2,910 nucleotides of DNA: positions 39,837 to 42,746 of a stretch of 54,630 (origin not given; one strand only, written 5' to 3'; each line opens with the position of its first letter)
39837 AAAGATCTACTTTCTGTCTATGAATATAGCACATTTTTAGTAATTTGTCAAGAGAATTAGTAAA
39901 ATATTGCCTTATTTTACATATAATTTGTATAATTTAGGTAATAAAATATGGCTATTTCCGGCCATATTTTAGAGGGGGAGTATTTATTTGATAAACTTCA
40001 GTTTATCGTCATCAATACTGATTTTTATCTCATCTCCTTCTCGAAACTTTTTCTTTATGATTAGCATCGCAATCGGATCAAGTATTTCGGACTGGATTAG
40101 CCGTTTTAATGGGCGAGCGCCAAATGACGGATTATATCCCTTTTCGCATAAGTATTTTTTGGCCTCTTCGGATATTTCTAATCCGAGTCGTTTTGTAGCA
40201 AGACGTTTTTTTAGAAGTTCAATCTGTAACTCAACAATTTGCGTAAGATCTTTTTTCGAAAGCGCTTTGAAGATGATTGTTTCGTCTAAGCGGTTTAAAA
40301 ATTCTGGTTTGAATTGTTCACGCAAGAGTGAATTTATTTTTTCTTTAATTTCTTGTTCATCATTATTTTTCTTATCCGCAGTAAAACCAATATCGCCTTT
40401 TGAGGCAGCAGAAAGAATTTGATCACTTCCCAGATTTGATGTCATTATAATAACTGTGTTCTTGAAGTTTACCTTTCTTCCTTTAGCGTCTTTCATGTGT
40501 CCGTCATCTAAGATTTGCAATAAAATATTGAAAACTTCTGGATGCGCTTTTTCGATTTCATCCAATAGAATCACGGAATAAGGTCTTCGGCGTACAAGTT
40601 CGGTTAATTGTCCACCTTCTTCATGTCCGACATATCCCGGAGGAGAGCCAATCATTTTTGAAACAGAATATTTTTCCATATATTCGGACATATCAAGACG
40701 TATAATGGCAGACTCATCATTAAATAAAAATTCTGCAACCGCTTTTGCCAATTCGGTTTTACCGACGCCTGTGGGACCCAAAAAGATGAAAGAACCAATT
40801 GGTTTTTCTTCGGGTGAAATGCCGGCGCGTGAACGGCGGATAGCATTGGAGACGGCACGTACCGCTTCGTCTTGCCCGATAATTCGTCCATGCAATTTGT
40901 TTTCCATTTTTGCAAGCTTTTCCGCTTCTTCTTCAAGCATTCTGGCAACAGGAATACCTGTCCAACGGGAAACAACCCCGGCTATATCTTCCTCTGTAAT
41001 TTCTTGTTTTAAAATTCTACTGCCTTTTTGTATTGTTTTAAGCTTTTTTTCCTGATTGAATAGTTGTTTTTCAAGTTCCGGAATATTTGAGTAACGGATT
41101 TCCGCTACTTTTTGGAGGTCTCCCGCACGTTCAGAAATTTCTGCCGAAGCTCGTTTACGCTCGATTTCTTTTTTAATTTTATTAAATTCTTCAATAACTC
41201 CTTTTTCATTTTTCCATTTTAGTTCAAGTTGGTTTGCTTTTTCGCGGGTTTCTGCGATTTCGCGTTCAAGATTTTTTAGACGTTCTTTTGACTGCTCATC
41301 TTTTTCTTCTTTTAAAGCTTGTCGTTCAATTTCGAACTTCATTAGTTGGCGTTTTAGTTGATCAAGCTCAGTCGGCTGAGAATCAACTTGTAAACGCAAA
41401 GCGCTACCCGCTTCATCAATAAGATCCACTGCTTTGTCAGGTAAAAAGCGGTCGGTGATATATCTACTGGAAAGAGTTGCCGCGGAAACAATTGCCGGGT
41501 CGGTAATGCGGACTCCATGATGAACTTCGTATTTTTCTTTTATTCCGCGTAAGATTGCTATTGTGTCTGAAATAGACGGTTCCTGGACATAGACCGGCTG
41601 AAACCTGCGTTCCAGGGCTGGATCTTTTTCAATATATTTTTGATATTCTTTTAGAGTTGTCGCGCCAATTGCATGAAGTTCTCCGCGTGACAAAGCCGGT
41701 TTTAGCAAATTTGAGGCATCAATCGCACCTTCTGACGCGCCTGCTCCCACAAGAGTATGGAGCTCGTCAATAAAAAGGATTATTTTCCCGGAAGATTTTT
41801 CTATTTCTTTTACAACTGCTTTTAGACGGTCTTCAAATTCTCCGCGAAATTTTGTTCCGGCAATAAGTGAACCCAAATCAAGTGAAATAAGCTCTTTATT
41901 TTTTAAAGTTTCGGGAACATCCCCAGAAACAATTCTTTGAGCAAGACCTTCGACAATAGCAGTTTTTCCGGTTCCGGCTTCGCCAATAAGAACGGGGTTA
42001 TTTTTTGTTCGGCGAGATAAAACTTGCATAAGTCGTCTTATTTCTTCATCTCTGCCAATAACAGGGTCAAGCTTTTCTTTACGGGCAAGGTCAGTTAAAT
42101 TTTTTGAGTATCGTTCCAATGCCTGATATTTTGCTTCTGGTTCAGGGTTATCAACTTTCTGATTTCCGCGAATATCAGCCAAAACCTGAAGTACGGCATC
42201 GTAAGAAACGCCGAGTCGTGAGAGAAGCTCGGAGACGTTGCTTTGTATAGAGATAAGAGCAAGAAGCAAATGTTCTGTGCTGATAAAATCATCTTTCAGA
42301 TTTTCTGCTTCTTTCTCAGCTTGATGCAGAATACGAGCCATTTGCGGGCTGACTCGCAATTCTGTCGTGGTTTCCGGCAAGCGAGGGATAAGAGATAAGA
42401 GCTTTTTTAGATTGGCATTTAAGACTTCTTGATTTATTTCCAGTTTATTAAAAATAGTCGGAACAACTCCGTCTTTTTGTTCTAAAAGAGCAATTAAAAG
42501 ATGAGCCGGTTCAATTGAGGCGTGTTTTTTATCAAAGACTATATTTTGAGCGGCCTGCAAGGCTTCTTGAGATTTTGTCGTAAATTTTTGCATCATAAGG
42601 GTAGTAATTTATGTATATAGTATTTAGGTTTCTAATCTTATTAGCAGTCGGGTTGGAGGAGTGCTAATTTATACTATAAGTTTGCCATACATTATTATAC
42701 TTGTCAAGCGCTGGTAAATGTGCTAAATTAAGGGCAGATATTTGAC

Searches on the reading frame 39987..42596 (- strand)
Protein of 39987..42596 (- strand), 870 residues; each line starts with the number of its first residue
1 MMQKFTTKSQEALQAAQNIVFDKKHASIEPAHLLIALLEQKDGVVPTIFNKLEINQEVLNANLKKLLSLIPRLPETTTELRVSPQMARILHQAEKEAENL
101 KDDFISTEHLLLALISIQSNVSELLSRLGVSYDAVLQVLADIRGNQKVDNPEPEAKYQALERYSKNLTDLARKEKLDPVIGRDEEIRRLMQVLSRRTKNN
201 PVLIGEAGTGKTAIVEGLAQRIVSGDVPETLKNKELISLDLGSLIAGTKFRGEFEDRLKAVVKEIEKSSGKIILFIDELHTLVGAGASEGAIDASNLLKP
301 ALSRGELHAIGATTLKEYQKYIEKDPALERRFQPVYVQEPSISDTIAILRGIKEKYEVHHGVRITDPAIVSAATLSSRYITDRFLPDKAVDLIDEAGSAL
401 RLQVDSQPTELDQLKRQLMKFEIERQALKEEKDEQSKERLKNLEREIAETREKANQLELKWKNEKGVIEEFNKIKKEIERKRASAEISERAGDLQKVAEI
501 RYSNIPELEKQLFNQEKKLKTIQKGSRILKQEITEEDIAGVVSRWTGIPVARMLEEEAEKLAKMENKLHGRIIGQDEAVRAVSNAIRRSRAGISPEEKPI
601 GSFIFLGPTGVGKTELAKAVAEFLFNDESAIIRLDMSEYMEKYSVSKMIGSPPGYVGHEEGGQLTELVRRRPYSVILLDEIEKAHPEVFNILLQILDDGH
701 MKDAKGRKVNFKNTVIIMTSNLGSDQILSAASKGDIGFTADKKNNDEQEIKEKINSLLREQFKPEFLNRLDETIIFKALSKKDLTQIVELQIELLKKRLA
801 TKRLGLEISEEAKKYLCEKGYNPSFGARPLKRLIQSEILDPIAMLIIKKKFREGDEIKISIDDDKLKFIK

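Call 6: search_protein_families(library=pfam, proteins=[window:39987-42596:-], max_evalue=1)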
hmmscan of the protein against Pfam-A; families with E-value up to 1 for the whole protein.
window:39987-42596:- (870 aa): 46 families (the best 25 are shown)
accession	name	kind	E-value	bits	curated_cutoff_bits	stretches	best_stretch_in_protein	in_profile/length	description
PF07724.20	AAA_2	-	2e-69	233.3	27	1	598-772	1-165/166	AAA domain (Cdc48 subfamily)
PF17871.7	AAA_lid_9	-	9.5e-36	122.3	22.8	1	342-443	2-103/104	AAA lid domain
PF10431.15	ClpB_D2-small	-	2.3e-26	92.1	21.9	1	779-859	1-81/81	C-terminal, D2-small domain, of ClpB protein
PF00004.35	AAA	-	7e-26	91.7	21.2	2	202-332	2-123/131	ATPase family associated with various cellular activities (AAA)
PF02861.25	Clp_N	-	2.1e-21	76.2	20.7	2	93-144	1-53/53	Clp amino terminal domain, pathogenicity island component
PF07728.20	AAA_5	-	1.7e-18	67.4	22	2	603-724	2-125/139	AAA domain (dynein-related subfamily)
PF13191.12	AAA_16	-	5.7e-13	50.1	32.6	2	179-224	2-50/167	AAA ATPase domain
PF13401.12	AAA_22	-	9.2e-12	45.8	27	2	602-698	7-110/130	AAA domain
PF00158.32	Sigma54_activat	-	1.8e-10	41.2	20.2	2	602-721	24-142/168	Sigma-54 interaction domain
PF05621.17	TniB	-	6.2e-07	29.5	22.4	1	185-338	22-185/189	Bacterial TniB protein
PF12775.13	AAA_7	-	2.5e-06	27.6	25.8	2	603-651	36-84/181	P-loop containing dynein motor region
PF13173.12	AAA_14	-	3e-06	27.7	27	1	604-699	6-88/129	AAA domain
PF20030.5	bpMoxR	-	2.7e-05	23.8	27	2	178-225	13-57/205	MoxR domain in the MoxR-vWA-beta-propeller ternary systems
PF23569.1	NBD_SMAX1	-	8.3e-05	22.8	27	1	183-283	16-119/212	SMAX1 nucleotide binding domain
PF00910.28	RNA_helicase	-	9.3e-05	23.3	21.5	0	604-644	2-48/105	RNA helicase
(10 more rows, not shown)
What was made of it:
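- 39984..42596 (-): clpB (870 aa), the conserved upstream neighbour that marks the locus. Pfam Clp_N, AAA, AAA_lid_9, AAA_2 and ClpB_D2-small (call 6).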
